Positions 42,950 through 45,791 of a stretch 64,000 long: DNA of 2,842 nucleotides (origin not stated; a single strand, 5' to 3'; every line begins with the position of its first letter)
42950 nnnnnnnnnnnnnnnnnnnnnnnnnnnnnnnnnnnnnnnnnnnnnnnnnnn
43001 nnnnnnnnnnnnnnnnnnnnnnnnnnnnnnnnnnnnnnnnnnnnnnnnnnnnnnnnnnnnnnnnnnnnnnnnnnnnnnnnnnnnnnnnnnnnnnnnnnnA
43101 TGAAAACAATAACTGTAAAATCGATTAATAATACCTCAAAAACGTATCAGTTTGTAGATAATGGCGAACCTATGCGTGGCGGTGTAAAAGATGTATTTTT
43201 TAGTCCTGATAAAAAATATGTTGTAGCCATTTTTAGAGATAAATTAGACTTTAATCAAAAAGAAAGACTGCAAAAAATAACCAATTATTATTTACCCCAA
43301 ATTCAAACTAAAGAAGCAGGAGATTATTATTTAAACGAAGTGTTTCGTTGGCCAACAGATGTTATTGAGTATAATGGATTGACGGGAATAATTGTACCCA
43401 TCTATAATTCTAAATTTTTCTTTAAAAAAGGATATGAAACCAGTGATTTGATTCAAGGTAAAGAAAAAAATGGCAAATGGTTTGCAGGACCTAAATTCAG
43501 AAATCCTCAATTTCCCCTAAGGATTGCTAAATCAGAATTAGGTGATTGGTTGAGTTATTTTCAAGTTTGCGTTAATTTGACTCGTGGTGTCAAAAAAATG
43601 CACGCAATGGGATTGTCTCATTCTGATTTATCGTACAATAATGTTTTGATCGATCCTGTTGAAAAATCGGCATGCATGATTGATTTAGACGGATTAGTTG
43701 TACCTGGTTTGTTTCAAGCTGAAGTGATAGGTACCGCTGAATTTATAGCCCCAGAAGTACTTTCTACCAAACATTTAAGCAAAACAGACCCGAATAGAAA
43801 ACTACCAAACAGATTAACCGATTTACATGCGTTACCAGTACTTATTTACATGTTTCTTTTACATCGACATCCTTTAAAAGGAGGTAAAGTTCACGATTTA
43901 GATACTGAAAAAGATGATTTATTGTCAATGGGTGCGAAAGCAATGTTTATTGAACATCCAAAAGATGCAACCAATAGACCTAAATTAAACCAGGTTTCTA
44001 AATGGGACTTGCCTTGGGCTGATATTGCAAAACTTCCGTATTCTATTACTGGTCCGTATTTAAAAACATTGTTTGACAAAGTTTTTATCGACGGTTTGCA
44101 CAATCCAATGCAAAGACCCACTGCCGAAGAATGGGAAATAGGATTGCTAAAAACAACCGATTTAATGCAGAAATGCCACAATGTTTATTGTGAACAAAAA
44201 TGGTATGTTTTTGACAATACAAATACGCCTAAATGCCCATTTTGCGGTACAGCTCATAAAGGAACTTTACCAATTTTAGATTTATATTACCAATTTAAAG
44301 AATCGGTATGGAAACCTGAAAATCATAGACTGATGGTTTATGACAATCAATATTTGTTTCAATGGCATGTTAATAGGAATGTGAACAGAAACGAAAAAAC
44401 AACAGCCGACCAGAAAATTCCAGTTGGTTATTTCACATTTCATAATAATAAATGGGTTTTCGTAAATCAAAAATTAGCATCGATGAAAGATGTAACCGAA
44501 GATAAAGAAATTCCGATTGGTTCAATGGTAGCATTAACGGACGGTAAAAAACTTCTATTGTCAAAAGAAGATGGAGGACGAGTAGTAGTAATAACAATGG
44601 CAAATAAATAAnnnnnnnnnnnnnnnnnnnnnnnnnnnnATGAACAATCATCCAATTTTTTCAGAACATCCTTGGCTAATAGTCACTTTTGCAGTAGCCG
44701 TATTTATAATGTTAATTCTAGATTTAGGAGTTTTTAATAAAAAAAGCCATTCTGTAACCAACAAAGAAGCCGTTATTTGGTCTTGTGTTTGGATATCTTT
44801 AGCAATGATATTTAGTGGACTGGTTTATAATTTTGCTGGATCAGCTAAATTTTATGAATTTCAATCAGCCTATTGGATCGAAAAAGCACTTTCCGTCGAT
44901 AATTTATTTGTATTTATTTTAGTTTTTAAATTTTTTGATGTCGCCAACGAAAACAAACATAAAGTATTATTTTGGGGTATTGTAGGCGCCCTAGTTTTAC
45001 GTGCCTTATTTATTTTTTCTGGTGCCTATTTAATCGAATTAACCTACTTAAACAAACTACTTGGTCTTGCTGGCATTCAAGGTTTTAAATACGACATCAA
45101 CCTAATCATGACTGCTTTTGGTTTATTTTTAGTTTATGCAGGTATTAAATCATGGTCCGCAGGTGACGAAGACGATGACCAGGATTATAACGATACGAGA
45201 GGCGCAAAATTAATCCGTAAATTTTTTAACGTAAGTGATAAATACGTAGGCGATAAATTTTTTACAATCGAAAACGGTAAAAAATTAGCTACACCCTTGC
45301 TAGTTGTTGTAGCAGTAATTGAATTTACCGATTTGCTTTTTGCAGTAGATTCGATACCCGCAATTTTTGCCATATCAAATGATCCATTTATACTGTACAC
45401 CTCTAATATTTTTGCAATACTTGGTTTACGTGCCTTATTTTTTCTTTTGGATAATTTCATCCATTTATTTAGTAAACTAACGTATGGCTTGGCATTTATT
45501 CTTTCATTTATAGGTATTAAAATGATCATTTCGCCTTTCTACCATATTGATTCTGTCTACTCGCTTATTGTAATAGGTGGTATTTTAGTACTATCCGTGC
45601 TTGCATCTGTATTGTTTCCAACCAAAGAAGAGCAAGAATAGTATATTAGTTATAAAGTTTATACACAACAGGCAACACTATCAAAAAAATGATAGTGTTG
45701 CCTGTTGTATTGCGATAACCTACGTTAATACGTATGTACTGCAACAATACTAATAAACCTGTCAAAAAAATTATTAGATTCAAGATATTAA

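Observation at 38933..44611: Expanded TerY-P module: three vWA paralogs interleaved with small proteins, followed by one PP2C phosphatase and one kinase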

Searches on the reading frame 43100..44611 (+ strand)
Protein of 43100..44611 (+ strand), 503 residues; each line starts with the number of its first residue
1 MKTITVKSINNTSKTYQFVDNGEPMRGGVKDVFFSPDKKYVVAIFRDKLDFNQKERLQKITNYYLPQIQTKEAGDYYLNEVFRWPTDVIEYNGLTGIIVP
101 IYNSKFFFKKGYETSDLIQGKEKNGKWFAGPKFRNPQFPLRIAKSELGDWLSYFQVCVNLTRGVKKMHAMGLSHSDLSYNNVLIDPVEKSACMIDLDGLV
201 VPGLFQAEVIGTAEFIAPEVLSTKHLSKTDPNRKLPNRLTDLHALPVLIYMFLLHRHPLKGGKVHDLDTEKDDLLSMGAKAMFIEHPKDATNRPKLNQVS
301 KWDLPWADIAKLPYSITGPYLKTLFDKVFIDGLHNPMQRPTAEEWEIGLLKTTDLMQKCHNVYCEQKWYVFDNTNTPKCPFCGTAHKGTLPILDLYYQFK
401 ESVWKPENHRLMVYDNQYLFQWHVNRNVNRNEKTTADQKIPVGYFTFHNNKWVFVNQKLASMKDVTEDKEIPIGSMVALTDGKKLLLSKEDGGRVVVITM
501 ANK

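Call 4: search_protein_families(library=pfam, proteins=[window:43100-44611:+], max_evalue=0.01)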
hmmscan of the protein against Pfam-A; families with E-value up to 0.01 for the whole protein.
window:43100-44611:+ (503 aa): 3 families
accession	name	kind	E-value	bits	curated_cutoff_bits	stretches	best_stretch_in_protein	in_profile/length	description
PF00069.31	Pkinase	-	1.2e-08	35.2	31.7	1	156-318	103-233/263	Protein kinase domain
PF17667.7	Pkinase_fungal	-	0.0016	17.7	24.1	1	164-228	299-373/387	Fungal protein kinase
PF06293.20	Kdo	-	0.0018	18.2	21.3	1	161-197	128-167/207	Lipopolysaccharide kinase (Kdo/WaaP) family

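Call 5: search_protein_families(library=padloc, proteins=[window:43100-44611:+], max_evalue=0.01)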
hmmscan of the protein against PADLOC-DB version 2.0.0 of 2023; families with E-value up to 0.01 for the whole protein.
window:43100-44611:+ (503 aa): 7 families
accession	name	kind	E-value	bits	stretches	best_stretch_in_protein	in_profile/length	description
PDLC04053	PD-T4-6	-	2.4e-05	22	1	155-228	114-191/311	-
PDLC04042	PD-T4-6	-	0.00022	19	1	155-264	113-217/292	-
PDLC03921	MkoA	-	0.00022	17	1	154-196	590-632/1607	-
PDLC04043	PD-T4-6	-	0.00031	17.9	1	160-264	124-222/452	-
PDLC04047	PD-T4-6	-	0.00039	17.6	1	158-264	118-217/327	-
PDLC04138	mad6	-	0.0013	15.7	1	156-263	158-260/659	mads_6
PDLC04059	PD-T4-6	-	0.0067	13.5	0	155-196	114-155/433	-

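Call 7: search_protein_families(library=ncbifam, proteins=[window:43100-44611:+], max_evalue=0.01)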
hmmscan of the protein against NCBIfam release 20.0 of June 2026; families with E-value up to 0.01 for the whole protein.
window:43100-44611:+ (503 aa): 4 families
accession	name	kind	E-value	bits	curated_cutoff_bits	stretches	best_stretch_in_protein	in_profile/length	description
NF038150.1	lanthi_synth_IV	equivalog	8.6e-08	30.9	650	1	155-262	302-399/851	class IV lanthionine synthetase LanL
NF038151.1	lanthi_synth_III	equivalog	3.4e-06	25.7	575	1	154-227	339-404/833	class III lanthionine synthetase LanKC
NF002475.0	PRK01723.1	equivalog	0.00014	21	142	1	160-197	152-188/241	3-deoxy-D-manno-octulosonic acid kinase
TIGR03724.2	arch_bud32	equivalog_domain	0.0017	17.9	125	1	143-196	76-128/193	KEOPS complex kinase/ATPase Bud32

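Call 25: search_protein_families(library=padloc, proteins=[window:43100-44611:+], max_evalue=10)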
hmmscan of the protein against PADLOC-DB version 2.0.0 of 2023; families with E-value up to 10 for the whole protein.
window:43100-44611:+ (503 aa): 7 families
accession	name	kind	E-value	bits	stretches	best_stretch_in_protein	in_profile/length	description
PDLC04053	PD-T4-6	-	2.4e-05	22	1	155-228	114-191/311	-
PDLC04042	PD-T4-6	-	0.00022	19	1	155-264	113-217/292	-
PDLC03921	MkoA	-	0.00022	17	1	154-196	590-632/1607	-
PDLC04043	PD-T4-6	-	0.00031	17.9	1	160-264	124-222/452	-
PDLC04047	PD-T4-6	-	0.00039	17.6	1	158-264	118-217/327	-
PDLC04138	mad6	-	0.0013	15.7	1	156-263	158-260/659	mads_6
PDLC04059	PD-T4-6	-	0.0067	13.5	1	155-196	114-155/433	-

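Call 29: search_solved_structures(query=window:43100-44611:+, max_evalue=1)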
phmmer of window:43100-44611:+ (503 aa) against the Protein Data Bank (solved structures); distinct sequences matched with E-value up to 1: 76 (the best 60 are shown).
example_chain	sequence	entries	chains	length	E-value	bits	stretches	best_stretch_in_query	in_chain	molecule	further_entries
4pdp_A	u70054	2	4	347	3.5e-07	32.2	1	160-263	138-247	Serine/threonine-protein kinase RAD53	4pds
5xzv_A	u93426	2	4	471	9.2e-07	30.8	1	160-263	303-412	Serine/threonine-protein kinase RAD53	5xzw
4fg7_A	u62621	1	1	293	0.0042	18.7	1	161-229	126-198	Calcium/calmodulin-dependent protein kinase type 1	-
4fg8_A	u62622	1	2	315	0.0048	18.6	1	161-229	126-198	Calcium/calmodulin-dependent protein kinase type 1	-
4fg9_A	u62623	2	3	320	0.0049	18.5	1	161-229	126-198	Calcium/calmodulin-dependent protein kinase type 1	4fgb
1a06_A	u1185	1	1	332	0.0052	18.4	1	161-229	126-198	CALCIUM/CALMODULIN-DEPENDENT PROTEIN KINASE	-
3lij_A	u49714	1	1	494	0.0057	18.3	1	160-230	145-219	Calcium/calmodulin dependent protein kinase with a kinase domain and 4 calmodulin like EF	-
2jam_A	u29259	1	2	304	0.0058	18.3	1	160-229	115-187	CALCIUM/CALMODULIN-DEPENDENT PROTEIN KINASE TYPE 1G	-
3dfa_A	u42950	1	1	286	0.019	16.6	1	159-229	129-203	Calcium-dependent protein kinase cgd3_920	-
2wei_A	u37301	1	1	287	0.019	16.6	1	159-229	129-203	CALMODULIN-DOMAIN PROTEIN KINASE 1, PUTATIVE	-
3zuu_A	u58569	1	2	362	0.035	15.7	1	159-226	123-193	Serine/threonine-protein kinase SRK2E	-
3igo_A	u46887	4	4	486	0.042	15.4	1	159-229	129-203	Calmodulin-domain protein kinase 1 | Calmodulin-domain protein kinase 1, putative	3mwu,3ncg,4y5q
9d8s_A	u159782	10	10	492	0.043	15.4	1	159-229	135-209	Calmodulin-domain protein kinase 1 | Non-specific serine/threonine protein kinase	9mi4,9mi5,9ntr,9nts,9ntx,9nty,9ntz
3udb_A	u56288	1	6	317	0.044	15.4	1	159-226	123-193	Serine/threonine-protein kinase SRK2E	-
3zut_A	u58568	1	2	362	0.054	15.1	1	159-226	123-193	Serine/threonine-protein kinase SRK2E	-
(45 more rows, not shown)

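Call 41: find_homologous_proteins(query=window:43100-44611:+, max_evalue=1e-10)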
Query window:43100-44611:+ (503 aa): 3687 proteins with E <= 1e-10 among 7268 candidates; the best 120 are listed.
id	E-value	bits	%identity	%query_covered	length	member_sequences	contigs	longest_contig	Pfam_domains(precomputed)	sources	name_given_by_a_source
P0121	0.0e+0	1121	93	100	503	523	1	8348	PF00069.32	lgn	-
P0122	0.0e+0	1086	90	100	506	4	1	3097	PF00069.32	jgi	jgi:hypothetical protein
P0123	0.0e+0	1081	90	100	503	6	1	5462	PF00069.32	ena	-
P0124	0.0e+0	1069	89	100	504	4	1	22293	PF00069.32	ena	-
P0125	0.0e+0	1064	89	100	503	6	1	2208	PF00069.32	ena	-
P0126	0.0e+0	1058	88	100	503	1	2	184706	PF00069.32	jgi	jgi:serine/threonine protein kinase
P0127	0.0e+0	1056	86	100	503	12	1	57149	PF00069.32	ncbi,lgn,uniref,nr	ncbi:serine/threonine protein kinase [Flavobacterium sp. 28A]|uniref:helix-hairpin-helix domain-cont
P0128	0.0e+0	1055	87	100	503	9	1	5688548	PF00069.32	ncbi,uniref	ncbi:helix-hairpin-helix domain-containing protein [Flavobacterium tructae]|uniref:helix-hairpin-hel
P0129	0.0e+0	1055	87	100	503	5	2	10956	PF00069.32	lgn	-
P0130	0.0e+0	1051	88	100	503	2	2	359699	PF00069.32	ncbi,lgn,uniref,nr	ncbi:helix-hairpin-helix domain-containing protein [Flavobacterium salmonis]|uniref:Kinase n=1 Tax=F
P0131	0.0e+0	1050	86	100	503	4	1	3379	PF00069.32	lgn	-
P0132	0.0e+0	1048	87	100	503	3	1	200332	PF00069.32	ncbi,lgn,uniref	ncbi:serine/threonine protein kinase [Pedobacter sp. CAN_A7]|uniref:helix-hairpin-helix domain-conta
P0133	0.0e+0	1042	85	100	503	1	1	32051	PF00069.32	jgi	jgi:serine/threonine protein kinase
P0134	0.0e+0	1042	87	100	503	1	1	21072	PF00069.32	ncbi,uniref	ncbi:helix-hairpin-helix domain-containing protein [Pedobacter sp.]|uniref:helix-hairpin-helix domai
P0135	0.0e+0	1021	85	100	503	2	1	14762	PF00069.32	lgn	-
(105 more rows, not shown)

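Call 55: predict_structure(alignment_id=A4)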
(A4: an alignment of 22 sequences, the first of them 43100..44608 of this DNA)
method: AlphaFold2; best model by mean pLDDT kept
length: 503 residues; sequences in the alignment: 22
mean_pLDDT: 57.8   pTM: 0.53
mean pLDDT of the five models: 57.8, 54.0, 49.2, 48.6, 47.9
residues with pLDDT >= 90: 16; 70-90: 121; 50-70: 183; < 50: 183
segments of 3 or more residues with pLDDT < 50: 104-106, 116-130, 175-180, 196-226, 232-241, 255-294, 298-300, 302-316, 388-440, 501-503
pLDDT, mean of each block of 10 residues (from residue 1): 88 90 64 78 73 75 75 59 75 84 54 52 43 60 66 69 66 50 59 49 35 38 47 43 56 42 28 28 35 47 45 47 67 64 75 68 70 61 61 33 33 32 30 39 59 74 87 84 75 61 44
secondary structure, 60 per line:
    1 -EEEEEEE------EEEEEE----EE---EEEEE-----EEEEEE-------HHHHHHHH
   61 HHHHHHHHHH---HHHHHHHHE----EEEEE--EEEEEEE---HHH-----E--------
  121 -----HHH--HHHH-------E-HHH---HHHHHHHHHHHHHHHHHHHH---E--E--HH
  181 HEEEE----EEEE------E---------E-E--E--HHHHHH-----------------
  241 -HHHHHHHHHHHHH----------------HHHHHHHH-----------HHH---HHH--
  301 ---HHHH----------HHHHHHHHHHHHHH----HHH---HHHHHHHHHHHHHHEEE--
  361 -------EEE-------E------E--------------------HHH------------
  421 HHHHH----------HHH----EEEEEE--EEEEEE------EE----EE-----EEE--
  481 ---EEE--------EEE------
elements in order: E2-8 E15-20 E30-34 E40-45 H53-70 H74-81 E87-91 E94-100 H131-134 H150-169 E182-185 E190-193 H218-223 H242-254 H271-278 H304-307 H318-331 H342-355 E356-358 E368-370 H421-425 E443-448 E451-456 E476-478 E484-486 E495-497

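Call 61: search_dna_similar(query=window:43100-44611:+, collection=plasmids, mode=protein, max_rows=40, rows=spread, max_evalue=1e-8)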
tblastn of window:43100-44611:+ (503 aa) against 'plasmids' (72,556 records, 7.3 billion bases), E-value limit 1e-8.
Records with a match: 2338; places in all: 2366; records where one place covers at least 80% of the query: 2194.
Best place of each record, by identity: 60-80% 1; <60% 2337.
By first word of the organism name: Klebsiella 1090; Escherichia 407; Salmonella 351; Enterobacter 350; Citrobacter 67; Raoultella 20; Leclercia 14; Serratia 7; Shigella 3; Cronobacter 3; and 22 more.
By predicted mobility (MOB-suite, as given by PLSDB): conjugative 1528; non-mobilizable 771; mobilizable 39.
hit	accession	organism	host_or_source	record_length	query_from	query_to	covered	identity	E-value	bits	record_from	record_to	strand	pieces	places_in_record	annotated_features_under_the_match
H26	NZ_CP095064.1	Hymenobacter volaticus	single cell,air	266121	5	503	99%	66.9%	7e-113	758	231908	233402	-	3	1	none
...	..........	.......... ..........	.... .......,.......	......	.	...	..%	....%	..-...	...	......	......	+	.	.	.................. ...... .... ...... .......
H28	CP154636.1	Klebsiella pneumoniae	Homo sapiens,Mini-bronchoalveolar lavage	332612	4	502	99%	52.2%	2e-166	528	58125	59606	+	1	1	lipopolysaccharide kinase InaA family protein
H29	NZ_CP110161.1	Klebsiella pneumoniae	chicken,chicken intestinal contents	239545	4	502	99%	52.2%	2e-166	528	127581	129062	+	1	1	lipopolysaccharide kinase InaA family protein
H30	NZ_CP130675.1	Klebsiella pneumoniae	Homo sapiens,Cell culture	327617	4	502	99%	52.2%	2e-166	528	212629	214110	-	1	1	lipopolysaccharide kinase InaA family protein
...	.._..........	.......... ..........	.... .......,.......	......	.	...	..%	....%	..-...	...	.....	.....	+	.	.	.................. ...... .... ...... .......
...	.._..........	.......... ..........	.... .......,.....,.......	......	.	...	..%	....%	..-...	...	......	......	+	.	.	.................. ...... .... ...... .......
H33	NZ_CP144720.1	Klebsiella pneumoniae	cell culture,seawater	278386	4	502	99%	51.8%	3e-165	525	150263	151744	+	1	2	lipopolysaccharide kinase InaA family protein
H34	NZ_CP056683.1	Klebsiella grimontii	culture,Wastewater influent sample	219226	4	494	98%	52.2%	5e-164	521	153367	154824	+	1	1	lipopolysaccharide kinase InaA family protein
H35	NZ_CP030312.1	Klebsiella pneumoniae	Homo sapiens,Physical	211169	4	494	98%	52.2%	2e-163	520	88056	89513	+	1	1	lipopolysaccharide kinase InaA family protein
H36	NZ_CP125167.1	Klebsiella pneumoniae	-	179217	4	494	98%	52.2%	2e-163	520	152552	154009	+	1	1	lipopolysaccharide kinase InaA family protein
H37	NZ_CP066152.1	Klebsiella pneumoniae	Homo sapiens,sputum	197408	4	494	98%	52.2%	2e-163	520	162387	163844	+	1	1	lipopolysaccharide kinase InaA family protein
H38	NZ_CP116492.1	Klebsiella pneumoniae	mixed culture,cerebrospinal fluid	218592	4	494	98%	52.2%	2e-163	520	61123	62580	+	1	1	lipopolysaccharide kinase InaA family protein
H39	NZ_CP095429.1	Klebsiella pneumoniae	patient,cell culture,sputum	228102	4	494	98%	52.2%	2e-163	520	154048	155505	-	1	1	lipopolysaccharide kinase InaA family protein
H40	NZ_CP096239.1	Klebsiella pneumoniae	Homo sapiens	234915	4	494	98%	52.2%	2e-163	520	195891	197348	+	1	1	lipopolysaccharide kinase InaA family protein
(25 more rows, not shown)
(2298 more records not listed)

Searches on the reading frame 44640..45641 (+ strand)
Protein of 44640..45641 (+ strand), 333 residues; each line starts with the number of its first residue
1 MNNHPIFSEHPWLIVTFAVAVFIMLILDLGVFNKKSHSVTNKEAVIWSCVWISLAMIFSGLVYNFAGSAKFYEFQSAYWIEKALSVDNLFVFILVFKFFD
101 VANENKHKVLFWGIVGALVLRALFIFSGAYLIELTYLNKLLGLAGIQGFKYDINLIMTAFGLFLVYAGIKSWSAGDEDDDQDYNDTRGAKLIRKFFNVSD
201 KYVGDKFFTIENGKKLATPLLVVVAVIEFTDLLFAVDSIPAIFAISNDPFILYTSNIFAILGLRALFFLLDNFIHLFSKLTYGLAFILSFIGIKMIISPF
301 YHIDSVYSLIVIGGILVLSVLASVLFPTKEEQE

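Call 4: search_protein_families(library=pfam, proteins=[window:44640-45641:+], max_evalue=0.01)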
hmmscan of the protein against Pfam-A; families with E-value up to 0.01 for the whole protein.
window:44640-45641:+ (333 aa): 1 family
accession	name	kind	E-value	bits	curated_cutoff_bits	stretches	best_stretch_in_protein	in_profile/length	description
PF03741.22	TerC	-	3.1e-47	161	27.8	1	77-297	3-176/178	Integral membrane protein TerC family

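Call 5: search_protein_families(library=padloc, proteins=[window:44640-45641:+], max_evalue=0.01)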
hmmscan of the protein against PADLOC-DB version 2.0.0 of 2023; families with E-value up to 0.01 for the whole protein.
window:44640-45641:+ (333 aa): 0 families

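Call 7: search_protein_families(library=ncbifam, proteins=[window:44640-45641:+], max_evalue=0.01)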
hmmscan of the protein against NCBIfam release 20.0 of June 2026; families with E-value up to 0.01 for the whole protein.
window:44640-45641:+ (333 aa): 3 families
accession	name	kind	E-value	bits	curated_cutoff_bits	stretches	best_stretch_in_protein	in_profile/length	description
TIGR03718.1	R_switched_Alx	subfamily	2.5e-103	345.7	246.4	1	10-328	2-302/303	TerC/Alx family metal homeostasis membrane protein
TIGR03716.1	R_switched_YkoY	subfamily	2.2e-16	60.1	138.5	1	80-303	8-183/220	integral membrane protein, YkoY family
TIGR03717.1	R_switched_YjbE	subfamily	3.3e-11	43.2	134.8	1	79-142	7-67/176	YjbE family putative metal transport protein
